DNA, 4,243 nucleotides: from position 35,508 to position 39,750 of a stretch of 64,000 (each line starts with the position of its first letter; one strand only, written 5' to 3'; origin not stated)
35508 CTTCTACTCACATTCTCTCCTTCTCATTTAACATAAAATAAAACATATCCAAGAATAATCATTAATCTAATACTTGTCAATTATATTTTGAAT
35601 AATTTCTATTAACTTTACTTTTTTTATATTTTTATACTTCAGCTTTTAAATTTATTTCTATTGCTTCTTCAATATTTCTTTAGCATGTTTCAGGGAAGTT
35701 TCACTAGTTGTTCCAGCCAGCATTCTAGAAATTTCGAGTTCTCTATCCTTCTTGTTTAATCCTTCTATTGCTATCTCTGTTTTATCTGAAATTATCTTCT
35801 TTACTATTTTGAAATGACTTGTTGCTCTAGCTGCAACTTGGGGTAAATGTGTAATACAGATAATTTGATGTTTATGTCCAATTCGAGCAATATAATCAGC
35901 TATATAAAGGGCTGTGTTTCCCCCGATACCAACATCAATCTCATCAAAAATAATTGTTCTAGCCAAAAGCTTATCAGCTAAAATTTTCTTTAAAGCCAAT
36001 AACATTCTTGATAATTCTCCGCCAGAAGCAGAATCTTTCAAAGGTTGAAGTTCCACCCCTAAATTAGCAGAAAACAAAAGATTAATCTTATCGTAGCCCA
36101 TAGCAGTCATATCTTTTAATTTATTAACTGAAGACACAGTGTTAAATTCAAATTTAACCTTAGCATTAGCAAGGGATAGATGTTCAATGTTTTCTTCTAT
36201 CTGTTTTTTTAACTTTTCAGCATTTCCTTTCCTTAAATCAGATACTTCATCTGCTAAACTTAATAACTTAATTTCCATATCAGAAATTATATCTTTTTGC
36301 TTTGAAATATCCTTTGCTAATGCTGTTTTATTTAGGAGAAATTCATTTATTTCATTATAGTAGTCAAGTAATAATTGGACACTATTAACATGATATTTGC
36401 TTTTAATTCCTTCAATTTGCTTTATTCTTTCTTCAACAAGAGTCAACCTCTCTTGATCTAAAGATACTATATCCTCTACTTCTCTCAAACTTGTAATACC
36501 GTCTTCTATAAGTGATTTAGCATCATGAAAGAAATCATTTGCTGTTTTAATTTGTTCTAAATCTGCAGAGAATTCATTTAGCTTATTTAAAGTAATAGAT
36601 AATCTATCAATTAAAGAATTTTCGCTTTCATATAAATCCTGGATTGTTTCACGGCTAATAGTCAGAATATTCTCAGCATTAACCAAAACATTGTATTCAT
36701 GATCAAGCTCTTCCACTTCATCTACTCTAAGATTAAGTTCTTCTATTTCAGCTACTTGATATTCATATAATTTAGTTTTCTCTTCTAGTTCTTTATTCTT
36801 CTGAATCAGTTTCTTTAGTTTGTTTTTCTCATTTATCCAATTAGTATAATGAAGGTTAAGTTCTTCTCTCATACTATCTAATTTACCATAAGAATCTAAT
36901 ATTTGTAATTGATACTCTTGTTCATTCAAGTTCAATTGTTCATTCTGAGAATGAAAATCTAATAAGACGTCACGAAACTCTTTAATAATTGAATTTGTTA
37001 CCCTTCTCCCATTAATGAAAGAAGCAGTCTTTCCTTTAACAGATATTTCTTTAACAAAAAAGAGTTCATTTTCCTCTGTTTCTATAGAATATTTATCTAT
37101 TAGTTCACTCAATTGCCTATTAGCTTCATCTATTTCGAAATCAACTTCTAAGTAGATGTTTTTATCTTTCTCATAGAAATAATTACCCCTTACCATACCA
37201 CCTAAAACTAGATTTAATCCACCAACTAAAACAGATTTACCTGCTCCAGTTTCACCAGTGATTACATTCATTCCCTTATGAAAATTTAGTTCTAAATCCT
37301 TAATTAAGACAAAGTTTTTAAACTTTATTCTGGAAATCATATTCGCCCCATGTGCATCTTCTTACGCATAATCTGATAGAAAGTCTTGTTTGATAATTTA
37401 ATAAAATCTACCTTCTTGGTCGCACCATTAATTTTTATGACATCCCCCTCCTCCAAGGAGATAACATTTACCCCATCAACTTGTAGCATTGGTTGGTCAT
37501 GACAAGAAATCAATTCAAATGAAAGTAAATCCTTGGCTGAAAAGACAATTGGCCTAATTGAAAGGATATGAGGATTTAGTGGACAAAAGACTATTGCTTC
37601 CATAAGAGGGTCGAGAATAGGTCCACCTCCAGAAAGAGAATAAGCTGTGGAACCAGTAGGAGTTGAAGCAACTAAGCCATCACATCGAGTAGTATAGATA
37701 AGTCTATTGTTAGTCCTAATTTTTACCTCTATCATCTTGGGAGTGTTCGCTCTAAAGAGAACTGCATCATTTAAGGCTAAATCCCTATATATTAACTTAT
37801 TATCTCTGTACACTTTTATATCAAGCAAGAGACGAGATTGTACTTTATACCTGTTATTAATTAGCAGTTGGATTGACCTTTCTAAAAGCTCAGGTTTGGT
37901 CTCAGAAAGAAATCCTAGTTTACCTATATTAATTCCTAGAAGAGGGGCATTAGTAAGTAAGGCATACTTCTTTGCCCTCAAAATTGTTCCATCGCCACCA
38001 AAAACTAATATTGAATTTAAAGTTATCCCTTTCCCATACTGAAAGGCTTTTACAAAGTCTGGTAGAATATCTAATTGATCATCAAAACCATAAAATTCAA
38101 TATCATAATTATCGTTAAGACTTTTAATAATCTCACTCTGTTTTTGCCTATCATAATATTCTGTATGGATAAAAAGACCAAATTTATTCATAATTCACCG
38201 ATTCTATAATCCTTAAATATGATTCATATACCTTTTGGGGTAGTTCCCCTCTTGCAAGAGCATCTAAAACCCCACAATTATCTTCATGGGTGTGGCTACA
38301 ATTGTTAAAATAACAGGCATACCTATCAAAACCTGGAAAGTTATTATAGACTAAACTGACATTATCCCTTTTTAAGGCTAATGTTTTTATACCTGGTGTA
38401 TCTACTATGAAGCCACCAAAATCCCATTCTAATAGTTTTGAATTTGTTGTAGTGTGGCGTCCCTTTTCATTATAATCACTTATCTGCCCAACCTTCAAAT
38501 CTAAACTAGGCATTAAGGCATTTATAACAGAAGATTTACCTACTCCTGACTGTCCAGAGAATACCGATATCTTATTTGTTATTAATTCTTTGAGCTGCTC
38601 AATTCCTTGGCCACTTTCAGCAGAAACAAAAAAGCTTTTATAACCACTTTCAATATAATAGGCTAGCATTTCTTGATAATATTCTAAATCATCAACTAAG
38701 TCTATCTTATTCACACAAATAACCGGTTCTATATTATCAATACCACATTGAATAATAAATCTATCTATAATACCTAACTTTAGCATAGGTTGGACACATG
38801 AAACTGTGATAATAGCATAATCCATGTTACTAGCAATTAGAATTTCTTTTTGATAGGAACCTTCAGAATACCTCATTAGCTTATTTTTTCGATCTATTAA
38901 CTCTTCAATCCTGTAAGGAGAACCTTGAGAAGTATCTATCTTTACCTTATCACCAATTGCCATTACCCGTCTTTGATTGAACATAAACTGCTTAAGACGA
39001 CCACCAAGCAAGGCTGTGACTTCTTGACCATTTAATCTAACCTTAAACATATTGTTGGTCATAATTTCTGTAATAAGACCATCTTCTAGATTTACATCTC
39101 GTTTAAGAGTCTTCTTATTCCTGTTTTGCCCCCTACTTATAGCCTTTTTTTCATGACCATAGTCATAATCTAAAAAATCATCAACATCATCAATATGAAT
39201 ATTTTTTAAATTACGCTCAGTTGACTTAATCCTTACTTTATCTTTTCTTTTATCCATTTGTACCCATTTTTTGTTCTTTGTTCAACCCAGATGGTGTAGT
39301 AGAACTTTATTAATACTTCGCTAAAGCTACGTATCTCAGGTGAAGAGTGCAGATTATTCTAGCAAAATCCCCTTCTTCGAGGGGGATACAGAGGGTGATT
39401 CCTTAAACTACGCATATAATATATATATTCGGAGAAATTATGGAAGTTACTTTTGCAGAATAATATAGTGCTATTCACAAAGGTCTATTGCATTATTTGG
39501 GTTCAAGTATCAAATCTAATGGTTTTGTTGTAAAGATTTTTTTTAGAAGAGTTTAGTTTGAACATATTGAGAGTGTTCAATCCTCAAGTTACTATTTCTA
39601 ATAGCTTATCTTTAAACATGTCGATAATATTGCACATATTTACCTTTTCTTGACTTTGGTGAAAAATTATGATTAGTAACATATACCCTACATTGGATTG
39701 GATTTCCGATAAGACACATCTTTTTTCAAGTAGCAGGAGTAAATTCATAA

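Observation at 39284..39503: R1: a 165-220-nt imperfect long palindrome present three times, with strand-asymmetric wobble pairs and compensatory swaps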

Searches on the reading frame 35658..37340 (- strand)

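Call 16: search_protein_families(library=pfam, proteins=[window:35658-37340:-])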
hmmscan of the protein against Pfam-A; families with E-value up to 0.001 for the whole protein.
window:35658-37340:- (560 aa): 2 families
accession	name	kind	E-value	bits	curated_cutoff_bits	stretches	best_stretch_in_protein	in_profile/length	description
PF02463.25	SMC_N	-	3.2e-12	46.8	40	1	2-514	2-213/220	RecF/RecN/SMC N terminal domain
PF13476.12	AAA_23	-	7.9e-07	30.3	27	1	4-211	1-177/201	AAA domain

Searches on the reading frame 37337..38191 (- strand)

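Call 16: search_protein_families(library=pfam, proteins=[window:37337-38191:-])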
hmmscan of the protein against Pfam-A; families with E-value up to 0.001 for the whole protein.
window:37337-38191:- (284 aa): 2 families
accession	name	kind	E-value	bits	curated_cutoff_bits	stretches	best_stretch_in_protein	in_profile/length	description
PF20143.4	NAD_kinase_C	-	6.7e-29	100.6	23.7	1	140-266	1-126/126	ATP-NAD kinase C-terminal domain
PF01513.26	NAD_kinase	-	4.6e-11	43.6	25.5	1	58-115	73-130/130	ATP-NAD kinase N-terminal domain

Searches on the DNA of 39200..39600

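Call 17: search_rna_families(source=window, start=39200, end=39600, threshold=evalue, max_evalue=10)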
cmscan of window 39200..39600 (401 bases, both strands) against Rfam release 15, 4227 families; matches with E-value up to 10: 0.
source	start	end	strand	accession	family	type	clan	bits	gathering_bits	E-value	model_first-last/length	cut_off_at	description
